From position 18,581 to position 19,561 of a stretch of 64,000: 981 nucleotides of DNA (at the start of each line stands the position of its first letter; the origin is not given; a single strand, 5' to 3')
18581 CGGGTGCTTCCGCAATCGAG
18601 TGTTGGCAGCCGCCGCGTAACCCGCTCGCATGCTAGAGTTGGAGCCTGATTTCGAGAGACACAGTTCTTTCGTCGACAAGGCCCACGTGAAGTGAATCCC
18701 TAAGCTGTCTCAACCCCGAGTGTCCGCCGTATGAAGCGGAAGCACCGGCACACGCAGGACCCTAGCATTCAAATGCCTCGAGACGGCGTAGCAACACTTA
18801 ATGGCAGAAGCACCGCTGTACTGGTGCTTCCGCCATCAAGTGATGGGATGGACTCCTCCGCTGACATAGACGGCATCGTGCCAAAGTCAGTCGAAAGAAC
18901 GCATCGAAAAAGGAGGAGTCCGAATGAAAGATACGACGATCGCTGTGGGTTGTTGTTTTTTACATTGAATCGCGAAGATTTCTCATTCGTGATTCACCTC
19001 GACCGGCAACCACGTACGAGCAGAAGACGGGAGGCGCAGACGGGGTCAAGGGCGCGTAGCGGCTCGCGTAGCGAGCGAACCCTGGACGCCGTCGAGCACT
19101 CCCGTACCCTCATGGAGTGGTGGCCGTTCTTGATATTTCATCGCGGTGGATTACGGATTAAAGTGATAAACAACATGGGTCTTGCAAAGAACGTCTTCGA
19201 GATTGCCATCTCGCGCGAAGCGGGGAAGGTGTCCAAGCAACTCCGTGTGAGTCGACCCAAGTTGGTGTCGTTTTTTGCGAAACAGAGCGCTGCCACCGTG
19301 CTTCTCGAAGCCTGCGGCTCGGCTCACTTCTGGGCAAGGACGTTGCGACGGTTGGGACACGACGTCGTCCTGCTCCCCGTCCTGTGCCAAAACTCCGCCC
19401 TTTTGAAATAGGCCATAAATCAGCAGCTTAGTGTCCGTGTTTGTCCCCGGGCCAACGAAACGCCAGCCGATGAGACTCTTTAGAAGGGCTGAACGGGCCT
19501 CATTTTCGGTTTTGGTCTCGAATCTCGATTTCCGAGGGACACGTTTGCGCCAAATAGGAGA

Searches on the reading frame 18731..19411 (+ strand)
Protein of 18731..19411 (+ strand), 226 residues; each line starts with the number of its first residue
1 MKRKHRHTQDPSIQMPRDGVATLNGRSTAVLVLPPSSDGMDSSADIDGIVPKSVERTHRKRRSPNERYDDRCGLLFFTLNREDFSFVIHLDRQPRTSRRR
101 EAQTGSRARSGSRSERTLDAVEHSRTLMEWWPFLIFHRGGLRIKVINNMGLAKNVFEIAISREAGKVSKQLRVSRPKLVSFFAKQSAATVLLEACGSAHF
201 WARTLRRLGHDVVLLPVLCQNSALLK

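Call 7: search_protein_families(library=pfam, proteins=[window:18731-19411:+], max_evalue=0.01)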
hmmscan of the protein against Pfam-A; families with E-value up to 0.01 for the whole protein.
window:18731-19411:+ (226 aa): 0 families

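Call 8: search_protein_families(library=ncbifam, proteins=[window:18731-19411:+], max_evalue=0.01)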
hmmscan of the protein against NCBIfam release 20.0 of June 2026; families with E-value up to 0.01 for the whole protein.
window:18731-19411:+ (226 aa): 1 family
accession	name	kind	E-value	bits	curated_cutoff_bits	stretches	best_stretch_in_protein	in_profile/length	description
NF033542.1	transpos_IS110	equivalog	7e-10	38.5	140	1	151-216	6-78/343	IS110 family RNA-guided transposase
